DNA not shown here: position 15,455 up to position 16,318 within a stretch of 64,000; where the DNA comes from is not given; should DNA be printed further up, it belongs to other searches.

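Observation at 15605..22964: Tripartite efflux/export operon with heterodimeric FtsX permeases, extra lipoprotein, and STAS + pentapeptide-repeat genes at the 3' end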

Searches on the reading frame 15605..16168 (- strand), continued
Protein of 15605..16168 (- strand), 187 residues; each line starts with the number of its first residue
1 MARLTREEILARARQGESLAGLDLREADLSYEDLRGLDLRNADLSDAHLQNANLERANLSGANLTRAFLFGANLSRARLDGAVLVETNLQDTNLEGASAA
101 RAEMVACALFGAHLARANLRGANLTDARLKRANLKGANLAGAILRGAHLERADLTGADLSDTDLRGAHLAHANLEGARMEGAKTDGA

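Call 45: search_protein_representatives(protein=window:15608-16168:-)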
Query: 187 residues. Proteins with E-value up to 0.001 (for the whole library): 127417; up to 1e-10: 52547; up to 1e-30: 3081. The best 150 are listed.
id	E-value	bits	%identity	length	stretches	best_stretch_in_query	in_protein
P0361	1.6e-165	561.9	34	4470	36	22-149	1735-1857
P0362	5.2e-165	560.2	47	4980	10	13-183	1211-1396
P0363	1.9e-135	464.0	35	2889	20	27-167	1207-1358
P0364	6.6e-132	452.5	34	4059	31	20-180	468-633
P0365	2.3e-126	434.5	39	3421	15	20-181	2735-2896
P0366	4.7e-117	404.2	36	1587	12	15-187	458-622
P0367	8.0e-117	403.4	34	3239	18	18-168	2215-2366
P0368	1.7e-113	392.7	33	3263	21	17-186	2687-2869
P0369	3.4e-106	368.9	34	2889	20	50-183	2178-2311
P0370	1.8e-105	366.5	38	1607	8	24-176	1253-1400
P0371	1.7e-104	363.4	43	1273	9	28-174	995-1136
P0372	5.6e-102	355.2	34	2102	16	23-175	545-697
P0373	2.2e-100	350.0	34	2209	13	21-182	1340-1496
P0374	3.2e-100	349.5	41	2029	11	36-186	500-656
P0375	4.9e-99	345.6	42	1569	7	15-187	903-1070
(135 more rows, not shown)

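Call 57: predict_structure(protein=window:15608-16168:-)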
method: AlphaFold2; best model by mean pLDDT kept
length: 187 residues; sequences in the alignment: 1
mean_pLDDT: 59.7   pTM: 0.55
mean pLDDT of the five models: 59.7, 50.4, 49.5, 48.5, 45.2
residues with pLDDT >= 90: 2; 70-90: 67; 50-70: 31; < 50: 87
segments of 3 or more residues with pLDDT < 50: 90-106, 125-187
pLDDT, mean of each block of 10 residues (from residue 1): 76 86 78 80 82 82 76 74 58 44 48 53 44 36 40 42 43 42 43
secondary structure, 60 per line:
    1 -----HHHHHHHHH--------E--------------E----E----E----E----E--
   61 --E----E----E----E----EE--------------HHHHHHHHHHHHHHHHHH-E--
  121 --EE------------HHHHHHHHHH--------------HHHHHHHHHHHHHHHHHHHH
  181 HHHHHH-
elements in order: H6-14 H99-116 H137-146 H161-186

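Call 72: search_protein_families(library=padloc, proteins=[window:15605-16168:-], max_evalue=0.001)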
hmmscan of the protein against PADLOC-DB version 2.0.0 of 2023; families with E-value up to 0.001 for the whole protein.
window:15605-16168:- (187 aa): 0 families
